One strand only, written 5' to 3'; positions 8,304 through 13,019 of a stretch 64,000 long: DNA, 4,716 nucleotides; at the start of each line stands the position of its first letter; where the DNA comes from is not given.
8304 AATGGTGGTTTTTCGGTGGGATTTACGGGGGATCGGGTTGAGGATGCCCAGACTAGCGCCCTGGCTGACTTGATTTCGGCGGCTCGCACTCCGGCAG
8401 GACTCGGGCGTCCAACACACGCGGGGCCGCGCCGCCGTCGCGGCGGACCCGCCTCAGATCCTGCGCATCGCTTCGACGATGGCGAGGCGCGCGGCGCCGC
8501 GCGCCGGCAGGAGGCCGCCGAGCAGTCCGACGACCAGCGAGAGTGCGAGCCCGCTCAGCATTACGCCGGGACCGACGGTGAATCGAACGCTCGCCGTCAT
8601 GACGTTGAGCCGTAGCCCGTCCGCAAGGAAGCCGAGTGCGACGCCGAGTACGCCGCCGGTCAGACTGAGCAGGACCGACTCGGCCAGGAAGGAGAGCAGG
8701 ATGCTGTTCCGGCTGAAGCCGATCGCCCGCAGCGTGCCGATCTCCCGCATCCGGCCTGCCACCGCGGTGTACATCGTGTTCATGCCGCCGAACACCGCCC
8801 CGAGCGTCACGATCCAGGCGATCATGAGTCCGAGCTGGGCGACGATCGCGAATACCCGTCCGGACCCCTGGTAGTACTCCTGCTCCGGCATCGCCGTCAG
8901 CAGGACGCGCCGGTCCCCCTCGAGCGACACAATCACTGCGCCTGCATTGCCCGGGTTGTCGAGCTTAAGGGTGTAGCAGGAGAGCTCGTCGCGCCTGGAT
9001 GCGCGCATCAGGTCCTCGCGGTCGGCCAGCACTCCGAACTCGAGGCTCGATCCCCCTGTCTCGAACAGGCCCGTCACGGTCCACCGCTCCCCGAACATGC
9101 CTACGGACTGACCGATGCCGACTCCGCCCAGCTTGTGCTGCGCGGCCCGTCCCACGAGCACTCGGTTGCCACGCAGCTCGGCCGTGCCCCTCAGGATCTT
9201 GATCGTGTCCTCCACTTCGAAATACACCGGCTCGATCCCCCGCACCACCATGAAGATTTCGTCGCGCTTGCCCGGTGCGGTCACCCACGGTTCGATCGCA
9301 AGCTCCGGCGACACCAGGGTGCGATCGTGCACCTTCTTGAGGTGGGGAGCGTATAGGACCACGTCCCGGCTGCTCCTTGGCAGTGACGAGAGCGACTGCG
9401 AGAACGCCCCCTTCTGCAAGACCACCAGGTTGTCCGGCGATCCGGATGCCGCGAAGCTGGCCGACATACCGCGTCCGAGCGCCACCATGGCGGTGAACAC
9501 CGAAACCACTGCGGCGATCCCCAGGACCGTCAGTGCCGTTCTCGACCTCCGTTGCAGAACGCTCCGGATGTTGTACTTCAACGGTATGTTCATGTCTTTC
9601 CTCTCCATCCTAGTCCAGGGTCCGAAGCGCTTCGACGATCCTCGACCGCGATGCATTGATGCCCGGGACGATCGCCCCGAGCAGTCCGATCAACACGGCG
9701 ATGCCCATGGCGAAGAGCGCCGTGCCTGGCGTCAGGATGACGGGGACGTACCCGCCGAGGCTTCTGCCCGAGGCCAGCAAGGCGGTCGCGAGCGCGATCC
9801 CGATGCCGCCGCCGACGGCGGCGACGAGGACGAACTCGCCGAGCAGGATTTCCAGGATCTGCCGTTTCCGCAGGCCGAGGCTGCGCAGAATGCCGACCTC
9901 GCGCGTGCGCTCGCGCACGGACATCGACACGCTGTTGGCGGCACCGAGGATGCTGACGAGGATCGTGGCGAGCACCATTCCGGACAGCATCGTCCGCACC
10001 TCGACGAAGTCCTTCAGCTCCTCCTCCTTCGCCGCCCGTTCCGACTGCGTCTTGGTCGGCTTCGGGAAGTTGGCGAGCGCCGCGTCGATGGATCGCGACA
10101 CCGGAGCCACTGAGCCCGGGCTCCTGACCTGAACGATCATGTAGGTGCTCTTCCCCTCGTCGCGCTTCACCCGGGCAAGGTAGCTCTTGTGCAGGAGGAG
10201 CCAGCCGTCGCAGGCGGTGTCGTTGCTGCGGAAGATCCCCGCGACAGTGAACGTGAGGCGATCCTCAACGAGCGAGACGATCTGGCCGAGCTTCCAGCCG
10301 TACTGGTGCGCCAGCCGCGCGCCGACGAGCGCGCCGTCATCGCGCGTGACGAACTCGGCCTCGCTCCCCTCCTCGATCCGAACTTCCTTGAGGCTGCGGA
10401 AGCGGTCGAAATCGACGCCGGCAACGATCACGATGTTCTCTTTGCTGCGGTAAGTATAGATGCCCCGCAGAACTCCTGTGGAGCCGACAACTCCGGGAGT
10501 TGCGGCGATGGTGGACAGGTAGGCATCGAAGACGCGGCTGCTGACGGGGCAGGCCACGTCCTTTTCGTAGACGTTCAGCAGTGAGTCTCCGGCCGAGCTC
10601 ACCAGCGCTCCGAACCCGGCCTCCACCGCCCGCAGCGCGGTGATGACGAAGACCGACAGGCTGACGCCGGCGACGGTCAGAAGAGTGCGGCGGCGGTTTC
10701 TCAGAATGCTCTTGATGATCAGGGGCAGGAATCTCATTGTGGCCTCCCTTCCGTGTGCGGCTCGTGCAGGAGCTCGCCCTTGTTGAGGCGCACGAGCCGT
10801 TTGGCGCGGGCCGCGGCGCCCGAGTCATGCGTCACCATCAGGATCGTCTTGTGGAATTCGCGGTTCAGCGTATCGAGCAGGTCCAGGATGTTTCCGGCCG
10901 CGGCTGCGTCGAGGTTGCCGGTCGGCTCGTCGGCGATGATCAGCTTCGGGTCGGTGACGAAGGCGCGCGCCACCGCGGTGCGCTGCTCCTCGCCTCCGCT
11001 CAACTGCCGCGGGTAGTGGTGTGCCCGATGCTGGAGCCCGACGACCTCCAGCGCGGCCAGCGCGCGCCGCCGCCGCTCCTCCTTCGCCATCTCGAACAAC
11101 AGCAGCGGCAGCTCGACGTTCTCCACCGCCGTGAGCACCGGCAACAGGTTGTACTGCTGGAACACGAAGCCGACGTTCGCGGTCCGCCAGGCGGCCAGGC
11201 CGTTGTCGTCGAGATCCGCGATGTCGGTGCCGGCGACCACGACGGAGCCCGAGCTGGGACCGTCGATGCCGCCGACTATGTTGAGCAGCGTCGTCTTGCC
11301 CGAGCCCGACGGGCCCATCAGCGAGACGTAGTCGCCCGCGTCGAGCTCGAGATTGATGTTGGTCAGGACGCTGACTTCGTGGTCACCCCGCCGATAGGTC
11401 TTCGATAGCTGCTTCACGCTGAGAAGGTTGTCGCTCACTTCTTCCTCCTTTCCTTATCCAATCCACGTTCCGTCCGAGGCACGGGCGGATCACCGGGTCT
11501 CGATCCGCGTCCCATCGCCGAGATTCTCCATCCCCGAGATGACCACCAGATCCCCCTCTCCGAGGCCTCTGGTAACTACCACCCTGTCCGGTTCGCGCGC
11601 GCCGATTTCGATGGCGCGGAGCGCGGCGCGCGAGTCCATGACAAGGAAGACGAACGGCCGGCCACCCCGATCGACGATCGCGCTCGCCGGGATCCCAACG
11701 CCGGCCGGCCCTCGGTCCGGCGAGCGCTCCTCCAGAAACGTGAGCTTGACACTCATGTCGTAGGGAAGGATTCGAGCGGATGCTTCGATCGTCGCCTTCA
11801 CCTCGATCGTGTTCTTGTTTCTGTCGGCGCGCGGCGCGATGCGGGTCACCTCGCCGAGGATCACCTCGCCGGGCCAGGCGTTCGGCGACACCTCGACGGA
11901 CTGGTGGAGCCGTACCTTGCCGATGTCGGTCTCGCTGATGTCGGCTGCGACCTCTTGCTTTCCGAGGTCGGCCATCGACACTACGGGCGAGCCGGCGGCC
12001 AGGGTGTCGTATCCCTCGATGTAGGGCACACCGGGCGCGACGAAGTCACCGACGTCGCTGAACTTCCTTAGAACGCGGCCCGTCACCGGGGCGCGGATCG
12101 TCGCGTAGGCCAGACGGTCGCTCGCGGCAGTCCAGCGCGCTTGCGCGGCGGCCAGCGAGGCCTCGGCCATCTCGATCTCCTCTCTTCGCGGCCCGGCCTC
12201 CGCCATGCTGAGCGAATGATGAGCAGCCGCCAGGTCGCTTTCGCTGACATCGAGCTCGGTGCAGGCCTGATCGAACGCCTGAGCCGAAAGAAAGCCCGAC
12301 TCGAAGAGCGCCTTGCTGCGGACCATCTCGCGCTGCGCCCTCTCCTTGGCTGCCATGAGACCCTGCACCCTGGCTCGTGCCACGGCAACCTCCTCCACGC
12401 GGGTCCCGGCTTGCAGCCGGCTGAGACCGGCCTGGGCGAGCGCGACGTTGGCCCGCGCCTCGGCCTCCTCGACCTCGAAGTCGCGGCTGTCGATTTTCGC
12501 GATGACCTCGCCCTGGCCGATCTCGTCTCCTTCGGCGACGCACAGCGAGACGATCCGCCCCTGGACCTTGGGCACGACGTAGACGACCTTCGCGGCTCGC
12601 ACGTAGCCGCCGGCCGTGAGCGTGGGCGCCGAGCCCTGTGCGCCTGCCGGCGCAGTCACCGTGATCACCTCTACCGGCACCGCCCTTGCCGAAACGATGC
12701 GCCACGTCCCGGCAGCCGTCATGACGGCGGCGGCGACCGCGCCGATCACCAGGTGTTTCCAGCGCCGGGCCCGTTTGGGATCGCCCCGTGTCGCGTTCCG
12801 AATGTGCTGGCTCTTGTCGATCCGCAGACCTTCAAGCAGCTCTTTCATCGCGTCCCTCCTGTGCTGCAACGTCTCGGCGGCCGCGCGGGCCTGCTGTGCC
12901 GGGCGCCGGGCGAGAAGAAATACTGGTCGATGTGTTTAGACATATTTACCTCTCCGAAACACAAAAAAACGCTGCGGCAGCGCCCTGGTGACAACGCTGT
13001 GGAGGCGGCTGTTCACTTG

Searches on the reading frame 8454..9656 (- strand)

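Call 55: search_protein_families(library=pfam, proteins=[window:8454-9656:-], max_evalue=0.001)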
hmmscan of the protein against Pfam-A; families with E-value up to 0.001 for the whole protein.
window:8454-9656:- (400 aa): 2 families
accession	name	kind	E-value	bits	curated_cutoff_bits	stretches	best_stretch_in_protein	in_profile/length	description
PF12704.14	MacB_PCD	-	1.6e-19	71.5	27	1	40-241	1-200/207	MacB-like periplasmic core domain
PF02687.27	FtsX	-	1.4e-15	57.9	25.5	1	278-391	2-118/120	FtsX-like permease C-terminal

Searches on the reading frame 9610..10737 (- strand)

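Call 55: search_protein_families(library=pfam, proteins=[window:9610-10737:-], max_evalue=0.001)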
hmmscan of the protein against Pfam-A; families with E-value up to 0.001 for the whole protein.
window:9610-10737:- (375 aa): 2 families
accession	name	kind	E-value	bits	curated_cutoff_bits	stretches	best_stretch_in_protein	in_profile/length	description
PF02687.27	FtsX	-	3.5e-17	63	25.5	1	254-364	3-117/120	FtsX-like permease C-terminal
PF12704.14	MacB_PCD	-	3.7e-15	57.2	27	1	18-219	1-206/207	MacB-like periplasmic core domain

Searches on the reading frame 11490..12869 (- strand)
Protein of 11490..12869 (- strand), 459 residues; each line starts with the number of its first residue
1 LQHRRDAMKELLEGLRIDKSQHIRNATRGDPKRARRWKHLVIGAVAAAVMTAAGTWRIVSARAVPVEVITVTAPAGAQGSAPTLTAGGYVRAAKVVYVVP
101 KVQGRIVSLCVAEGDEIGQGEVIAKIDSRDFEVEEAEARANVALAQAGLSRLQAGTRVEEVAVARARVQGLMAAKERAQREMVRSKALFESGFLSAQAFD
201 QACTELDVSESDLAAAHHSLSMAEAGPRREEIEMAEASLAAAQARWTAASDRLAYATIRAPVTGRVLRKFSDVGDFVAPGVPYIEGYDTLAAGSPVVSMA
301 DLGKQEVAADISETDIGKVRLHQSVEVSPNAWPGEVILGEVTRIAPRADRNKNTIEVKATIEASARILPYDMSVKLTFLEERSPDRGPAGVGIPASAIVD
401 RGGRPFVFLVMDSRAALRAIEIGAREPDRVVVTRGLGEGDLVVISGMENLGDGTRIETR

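Call 55: search_protein_families(library=pfam, proteins=[window:11490-12869:-], max_evalue=0.001)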
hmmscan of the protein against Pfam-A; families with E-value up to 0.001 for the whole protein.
window:11490-12869:- (459 aa): 3 families
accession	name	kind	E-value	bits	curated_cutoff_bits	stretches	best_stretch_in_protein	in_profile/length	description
PF16576.10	HlyD_D23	-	5.5e-15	55.7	30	1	89-372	11-212/214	Barrel-sandwich domain of CusB or HlyD membrane-fusion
PF13437.12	HlyD_3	-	9.2e-13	49.3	22.2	1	257-364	1-96/106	HlyD family secretion protein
PF13533.13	Biotin_lipoyl_2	-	0.00022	21.4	29.8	1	100-127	5-32/32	Biotin-lipoyl like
